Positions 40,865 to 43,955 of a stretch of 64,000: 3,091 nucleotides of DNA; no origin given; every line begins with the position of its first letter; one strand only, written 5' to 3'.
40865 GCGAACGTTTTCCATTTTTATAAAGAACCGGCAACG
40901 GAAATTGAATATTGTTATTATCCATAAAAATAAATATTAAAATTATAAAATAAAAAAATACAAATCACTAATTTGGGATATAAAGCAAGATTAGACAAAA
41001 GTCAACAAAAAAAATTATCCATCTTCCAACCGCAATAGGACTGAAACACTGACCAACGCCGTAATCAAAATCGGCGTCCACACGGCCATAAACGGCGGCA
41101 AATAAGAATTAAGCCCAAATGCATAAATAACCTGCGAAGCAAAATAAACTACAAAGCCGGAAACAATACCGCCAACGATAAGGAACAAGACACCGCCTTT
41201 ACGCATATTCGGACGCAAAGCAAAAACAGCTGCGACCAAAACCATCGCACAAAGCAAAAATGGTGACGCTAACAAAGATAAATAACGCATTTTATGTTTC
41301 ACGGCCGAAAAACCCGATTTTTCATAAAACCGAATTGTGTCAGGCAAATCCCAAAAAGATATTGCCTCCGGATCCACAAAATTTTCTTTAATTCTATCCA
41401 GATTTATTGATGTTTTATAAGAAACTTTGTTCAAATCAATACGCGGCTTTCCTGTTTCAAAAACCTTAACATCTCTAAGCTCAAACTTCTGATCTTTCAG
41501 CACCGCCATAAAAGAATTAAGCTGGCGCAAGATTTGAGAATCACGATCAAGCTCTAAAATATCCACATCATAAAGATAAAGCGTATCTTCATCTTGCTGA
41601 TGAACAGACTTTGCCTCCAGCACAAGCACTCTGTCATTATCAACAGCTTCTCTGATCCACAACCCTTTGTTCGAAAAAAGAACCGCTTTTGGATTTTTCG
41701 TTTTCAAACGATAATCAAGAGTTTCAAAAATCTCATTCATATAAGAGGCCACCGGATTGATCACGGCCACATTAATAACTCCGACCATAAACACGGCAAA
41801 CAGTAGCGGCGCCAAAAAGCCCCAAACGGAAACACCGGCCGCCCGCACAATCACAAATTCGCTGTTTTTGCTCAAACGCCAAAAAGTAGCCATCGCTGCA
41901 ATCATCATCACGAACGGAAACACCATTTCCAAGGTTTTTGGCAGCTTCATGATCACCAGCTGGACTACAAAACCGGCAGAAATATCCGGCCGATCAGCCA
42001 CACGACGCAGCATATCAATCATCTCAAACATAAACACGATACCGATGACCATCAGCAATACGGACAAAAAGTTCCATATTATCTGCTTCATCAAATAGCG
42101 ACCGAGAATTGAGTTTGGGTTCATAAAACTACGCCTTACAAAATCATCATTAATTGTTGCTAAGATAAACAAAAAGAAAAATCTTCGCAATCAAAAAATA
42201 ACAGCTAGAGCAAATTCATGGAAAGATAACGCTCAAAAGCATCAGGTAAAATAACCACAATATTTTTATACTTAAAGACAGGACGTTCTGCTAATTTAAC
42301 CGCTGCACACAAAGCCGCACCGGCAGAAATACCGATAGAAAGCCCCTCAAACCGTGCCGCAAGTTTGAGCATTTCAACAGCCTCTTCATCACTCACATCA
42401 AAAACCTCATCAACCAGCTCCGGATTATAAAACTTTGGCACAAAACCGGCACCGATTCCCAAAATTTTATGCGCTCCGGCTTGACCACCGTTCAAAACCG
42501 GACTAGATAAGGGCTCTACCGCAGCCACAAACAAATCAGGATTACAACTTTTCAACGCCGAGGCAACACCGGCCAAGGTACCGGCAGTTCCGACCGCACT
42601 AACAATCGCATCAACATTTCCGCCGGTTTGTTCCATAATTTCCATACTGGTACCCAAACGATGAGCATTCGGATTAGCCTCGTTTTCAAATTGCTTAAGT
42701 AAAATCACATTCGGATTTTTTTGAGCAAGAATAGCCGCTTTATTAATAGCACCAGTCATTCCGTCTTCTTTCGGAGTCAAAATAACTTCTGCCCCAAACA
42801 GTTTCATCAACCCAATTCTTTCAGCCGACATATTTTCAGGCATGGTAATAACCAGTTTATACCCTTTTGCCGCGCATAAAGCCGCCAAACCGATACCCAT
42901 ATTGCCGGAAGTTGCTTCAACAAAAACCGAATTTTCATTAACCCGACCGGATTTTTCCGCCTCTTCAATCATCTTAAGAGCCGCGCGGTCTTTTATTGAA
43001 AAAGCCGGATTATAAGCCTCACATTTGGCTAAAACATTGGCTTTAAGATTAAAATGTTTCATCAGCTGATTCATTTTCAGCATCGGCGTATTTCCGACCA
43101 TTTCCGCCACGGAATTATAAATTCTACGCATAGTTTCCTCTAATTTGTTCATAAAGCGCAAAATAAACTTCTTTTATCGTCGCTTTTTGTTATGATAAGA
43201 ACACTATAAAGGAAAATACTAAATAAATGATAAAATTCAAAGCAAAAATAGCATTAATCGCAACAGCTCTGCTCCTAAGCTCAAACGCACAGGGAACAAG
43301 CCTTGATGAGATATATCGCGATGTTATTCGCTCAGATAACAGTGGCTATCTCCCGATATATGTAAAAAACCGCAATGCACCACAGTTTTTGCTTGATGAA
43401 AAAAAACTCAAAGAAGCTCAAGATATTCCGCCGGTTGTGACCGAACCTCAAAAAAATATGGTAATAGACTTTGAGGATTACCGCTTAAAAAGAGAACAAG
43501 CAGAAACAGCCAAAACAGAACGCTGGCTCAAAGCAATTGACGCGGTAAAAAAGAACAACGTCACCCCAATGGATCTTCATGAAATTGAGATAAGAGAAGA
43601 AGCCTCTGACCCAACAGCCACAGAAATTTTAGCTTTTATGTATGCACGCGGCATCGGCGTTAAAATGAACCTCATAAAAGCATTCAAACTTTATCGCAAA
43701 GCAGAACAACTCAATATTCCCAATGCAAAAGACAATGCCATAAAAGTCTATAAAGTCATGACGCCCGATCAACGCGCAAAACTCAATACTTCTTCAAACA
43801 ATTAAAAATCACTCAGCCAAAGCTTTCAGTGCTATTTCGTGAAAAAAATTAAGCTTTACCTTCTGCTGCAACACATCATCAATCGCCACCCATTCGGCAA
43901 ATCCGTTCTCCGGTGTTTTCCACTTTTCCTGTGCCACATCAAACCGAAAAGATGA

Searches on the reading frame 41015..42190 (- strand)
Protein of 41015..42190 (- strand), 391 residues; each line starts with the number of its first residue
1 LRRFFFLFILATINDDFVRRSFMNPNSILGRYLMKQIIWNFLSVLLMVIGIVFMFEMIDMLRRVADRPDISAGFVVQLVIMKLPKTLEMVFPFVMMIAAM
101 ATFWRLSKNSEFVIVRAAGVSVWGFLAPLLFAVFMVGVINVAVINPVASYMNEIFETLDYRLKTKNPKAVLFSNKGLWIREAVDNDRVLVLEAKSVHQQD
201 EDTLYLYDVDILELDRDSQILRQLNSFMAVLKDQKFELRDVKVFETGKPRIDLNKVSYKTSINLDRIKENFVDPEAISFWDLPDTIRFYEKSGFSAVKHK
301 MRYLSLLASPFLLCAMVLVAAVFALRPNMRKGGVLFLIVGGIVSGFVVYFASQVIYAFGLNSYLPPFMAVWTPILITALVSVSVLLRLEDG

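Call 9: search_protein_families(library=pfam, proteins=[window:41015-42190:-], max_evalue=0.01)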
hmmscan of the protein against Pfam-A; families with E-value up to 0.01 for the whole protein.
window:41015-42190:- (391 aa): 1 family
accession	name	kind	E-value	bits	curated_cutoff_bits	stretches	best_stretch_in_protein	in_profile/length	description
PF03739.19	LptF_LptG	-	6.8e-62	210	27.9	1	31-387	1-353/353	Lipopolysaccharide export system permease LptF/LptG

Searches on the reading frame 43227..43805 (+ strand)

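Call 69: search_protein_families(library=pfam, max_evalue=0.001, proteins=[window:43227-43805:+])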
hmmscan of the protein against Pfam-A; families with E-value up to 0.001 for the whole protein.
window:43227-43805:+ (192 aa): 1 family
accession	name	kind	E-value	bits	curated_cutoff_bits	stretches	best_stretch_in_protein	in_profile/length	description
PF08238.18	Sel1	-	0.00065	20.6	30.7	0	135-162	7-34/36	Sel1 repeat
